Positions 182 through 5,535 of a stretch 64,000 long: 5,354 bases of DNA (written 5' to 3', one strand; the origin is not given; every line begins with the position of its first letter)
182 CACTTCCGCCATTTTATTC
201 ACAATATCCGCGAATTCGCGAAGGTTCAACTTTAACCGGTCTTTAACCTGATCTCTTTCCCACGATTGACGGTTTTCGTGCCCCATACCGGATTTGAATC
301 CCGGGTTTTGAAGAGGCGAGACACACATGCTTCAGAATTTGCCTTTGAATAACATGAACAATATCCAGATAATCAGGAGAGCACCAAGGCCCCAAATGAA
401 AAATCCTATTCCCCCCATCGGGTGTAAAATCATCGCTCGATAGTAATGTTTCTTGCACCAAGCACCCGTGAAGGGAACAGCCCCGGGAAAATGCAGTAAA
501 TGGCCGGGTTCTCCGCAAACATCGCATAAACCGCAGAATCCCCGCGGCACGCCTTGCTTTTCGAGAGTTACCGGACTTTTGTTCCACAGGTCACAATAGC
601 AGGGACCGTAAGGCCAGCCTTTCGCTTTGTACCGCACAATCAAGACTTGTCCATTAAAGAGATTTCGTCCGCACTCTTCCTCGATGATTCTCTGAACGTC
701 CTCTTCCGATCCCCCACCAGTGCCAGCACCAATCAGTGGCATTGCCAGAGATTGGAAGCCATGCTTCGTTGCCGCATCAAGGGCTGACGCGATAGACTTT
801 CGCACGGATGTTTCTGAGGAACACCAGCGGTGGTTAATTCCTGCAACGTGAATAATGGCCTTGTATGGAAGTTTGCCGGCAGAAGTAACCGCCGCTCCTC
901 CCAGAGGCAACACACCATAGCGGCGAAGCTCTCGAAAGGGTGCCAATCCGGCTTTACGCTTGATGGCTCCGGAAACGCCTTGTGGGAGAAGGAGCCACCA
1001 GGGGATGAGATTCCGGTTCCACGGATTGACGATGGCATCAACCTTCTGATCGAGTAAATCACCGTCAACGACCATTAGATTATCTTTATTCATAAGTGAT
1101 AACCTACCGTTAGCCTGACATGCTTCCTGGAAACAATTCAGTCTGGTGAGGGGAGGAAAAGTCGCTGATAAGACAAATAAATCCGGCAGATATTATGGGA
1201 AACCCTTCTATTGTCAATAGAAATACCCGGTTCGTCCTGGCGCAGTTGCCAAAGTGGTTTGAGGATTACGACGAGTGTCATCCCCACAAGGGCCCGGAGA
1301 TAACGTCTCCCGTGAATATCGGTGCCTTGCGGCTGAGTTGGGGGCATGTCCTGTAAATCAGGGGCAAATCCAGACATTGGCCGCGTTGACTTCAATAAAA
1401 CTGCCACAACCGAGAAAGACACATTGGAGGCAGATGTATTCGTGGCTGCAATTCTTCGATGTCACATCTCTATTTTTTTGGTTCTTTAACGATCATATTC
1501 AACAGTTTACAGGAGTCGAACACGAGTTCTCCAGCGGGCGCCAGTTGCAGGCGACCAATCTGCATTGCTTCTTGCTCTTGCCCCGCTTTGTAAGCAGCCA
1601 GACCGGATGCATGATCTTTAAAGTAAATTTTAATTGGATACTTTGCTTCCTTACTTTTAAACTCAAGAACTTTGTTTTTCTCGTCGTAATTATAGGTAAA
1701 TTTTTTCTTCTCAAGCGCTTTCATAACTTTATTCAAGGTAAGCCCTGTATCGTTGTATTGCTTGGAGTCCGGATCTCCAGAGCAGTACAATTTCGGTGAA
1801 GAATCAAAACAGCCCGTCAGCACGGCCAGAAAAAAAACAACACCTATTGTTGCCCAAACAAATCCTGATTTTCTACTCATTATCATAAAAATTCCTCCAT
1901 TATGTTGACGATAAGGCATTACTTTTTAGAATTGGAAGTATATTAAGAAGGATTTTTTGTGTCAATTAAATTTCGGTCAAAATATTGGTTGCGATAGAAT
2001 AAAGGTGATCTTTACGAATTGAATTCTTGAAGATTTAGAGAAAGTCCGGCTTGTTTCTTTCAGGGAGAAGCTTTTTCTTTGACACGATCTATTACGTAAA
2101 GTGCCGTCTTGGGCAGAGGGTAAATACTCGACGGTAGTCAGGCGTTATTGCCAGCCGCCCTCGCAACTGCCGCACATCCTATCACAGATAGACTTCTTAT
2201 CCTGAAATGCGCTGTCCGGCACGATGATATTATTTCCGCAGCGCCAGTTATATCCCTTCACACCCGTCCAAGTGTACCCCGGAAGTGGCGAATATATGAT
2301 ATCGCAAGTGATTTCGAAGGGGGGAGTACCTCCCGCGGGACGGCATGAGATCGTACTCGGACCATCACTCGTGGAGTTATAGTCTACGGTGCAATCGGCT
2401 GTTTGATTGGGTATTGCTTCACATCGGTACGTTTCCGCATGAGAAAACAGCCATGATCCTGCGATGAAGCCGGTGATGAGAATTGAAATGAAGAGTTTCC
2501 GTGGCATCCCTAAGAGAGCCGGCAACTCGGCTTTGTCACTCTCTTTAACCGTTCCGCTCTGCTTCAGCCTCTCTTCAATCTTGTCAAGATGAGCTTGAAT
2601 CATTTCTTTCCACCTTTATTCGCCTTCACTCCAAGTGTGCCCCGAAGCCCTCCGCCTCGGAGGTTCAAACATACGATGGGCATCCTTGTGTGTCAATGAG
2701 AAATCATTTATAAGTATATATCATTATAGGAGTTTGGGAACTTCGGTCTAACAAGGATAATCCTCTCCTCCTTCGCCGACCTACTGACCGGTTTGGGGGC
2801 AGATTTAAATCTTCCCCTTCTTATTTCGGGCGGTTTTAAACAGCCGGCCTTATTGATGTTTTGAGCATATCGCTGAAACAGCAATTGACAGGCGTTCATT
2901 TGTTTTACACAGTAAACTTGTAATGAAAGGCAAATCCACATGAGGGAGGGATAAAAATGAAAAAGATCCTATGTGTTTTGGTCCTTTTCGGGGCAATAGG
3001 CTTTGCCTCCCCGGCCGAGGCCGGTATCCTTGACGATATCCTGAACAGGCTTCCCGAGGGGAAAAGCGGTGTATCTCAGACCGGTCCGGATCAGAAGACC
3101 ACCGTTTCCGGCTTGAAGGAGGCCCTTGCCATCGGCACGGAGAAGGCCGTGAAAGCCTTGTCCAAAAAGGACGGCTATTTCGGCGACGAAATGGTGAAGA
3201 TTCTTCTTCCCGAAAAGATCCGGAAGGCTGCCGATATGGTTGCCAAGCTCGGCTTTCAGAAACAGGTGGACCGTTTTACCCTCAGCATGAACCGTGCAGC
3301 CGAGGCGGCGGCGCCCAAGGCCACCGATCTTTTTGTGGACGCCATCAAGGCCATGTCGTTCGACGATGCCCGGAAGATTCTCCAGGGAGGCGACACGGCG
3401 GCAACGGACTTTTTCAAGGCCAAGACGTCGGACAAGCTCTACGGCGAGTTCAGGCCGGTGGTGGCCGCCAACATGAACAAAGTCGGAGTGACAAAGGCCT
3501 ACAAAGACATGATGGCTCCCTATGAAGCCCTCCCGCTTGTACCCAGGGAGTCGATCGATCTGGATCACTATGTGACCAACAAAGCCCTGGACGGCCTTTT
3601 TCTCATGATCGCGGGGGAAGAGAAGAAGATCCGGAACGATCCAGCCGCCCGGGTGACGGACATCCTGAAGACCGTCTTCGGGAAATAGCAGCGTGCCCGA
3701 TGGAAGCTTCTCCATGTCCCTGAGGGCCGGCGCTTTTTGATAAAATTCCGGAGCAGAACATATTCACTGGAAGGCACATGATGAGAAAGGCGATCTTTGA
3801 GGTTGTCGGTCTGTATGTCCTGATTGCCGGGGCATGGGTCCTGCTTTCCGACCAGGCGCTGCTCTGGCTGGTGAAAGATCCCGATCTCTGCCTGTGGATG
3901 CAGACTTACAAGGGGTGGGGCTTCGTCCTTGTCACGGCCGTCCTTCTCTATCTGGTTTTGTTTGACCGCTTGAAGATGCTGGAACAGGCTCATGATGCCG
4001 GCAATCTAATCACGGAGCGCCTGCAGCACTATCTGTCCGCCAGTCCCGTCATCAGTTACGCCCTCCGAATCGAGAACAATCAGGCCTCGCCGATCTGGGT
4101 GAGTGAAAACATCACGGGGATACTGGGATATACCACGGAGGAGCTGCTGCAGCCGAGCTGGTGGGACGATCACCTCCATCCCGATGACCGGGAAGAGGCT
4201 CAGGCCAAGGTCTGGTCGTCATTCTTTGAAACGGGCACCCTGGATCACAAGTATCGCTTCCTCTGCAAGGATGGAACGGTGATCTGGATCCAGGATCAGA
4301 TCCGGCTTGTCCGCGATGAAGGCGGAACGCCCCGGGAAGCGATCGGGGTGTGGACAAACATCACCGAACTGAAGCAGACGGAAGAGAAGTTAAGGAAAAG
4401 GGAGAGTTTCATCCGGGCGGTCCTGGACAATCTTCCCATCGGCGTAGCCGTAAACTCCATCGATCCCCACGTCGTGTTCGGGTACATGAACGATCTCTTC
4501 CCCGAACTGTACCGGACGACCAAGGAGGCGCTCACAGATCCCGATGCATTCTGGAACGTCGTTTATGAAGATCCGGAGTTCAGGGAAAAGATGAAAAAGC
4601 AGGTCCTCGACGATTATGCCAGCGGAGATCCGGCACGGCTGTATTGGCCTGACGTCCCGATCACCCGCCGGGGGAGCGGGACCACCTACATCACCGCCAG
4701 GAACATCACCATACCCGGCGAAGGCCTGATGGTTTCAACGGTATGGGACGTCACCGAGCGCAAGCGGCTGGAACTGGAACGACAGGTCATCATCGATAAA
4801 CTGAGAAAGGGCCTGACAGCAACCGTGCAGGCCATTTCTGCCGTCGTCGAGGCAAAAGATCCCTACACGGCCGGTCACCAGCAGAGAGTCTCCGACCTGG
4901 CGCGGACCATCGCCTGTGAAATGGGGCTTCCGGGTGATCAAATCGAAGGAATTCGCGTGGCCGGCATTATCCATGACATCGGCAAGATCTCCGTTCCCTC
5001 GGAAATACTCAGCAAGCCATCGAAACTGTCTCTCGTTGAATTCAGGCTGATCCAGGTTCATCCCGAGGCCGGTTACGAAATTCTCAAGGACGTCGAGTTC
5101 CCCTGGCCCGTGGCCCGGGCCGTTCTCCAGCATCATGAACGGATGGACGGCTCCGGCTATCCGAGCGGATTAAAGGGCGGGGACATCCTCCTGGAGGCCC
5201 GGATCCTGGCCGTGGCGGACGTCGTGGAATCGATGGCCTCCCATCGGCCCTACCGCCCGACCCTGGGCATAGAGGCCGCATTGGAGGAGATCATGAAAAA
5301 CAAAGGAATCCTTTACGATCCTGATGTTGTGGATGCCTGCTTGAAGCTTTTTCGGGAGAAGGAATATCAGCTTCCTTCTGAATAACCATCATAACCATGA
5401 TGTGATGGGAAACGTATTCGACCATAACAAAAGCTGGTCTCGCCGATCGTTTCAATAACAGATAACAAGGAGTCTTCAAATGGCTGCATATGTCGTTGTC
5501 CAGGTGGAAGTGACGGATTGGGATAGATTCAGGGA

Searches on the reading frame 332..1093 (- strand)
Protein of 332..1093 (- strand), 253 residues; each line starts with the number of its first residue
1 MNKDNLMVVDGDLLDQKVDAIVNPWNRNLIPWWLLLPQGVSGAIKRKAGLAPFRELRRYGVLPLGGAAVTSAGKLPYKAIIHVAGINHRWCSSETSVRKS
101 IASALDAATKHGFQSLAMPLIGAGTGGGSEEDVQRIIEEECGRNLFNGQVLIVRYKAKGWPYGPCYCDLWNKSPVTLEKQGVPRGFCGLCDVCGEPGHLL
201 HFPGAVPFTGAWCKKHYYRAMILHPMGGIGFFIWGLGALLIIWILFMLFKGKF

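Call 66: search_protein_families(library=pfam, proteins=[window:332-1093:-], max_evalue=0.001)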
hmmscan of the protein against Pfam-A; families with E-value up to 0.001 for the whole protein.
window:332-1093:- (253 aa): 1 family
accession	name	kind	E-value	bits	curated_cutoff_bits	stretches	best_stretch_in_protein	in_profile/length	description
PF01661.27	Macro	-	4.1e-22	78.8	22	1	22-137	1-118/118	Macro domain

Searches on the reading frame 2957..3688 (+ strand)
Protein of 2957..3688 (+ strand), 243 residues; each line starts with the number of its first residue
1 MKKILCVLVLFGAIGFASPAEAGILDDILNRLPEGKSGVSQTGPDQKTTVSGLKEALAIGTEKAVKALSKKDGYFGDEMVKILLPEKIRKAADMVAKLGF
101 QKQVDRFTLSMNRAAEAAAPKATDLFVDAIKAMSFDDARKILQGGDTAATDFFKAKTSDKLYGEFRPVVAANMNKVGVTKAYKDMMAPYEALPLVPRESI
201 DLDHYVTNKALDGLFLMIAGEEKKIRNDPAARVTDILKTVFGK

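Call 66: search_protein_families(library=pfam, proteins=[window:2957-3688:+], max_evalue=0.001)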
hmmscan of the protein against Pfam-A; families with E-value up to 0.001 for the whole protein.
window:2957-3688:+ (243 aa): 1 family
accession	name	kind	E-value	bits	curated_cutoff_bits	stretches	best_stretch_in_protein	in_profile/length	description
PF13852.11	DUF4197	-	2.6e-79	266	24.9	1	45-242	3-199/199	Protein of unknown function (DUF4197)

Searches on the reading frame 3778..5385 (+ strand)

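Call 66: search_protein_families(library=pfam, proteins=[window:3778-5385:+], max_evalue=0.001)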
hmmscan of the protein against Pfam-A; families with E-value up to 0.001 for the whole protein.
window:3778-5385:+ (535 aa): 6 families
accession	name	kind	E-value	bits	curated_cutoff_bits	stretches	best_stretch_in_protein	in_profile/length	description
PF13487.12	HD_5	-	1.8e-40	138.9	27.2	1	353-517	3-170/170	HD domain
PF08447.18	PAS_3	-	1.3e-21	77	25.6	1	106-191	2-88/89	PAS fold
PF01966.28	HD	-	5.1e-21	75.6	22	1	365-486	2-116/116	HD domain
PF13426.13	PAS_9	-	2.1e-09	38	27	1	104-197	12-103/103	PAS domain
PF00989.32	PAS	-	2.6e-06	27.9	22.6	1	107-193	25-111/113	PAS fold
PF08668.18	HDOD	-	0.0008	19.4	22.9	0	365-454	96-195/196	HDOD domain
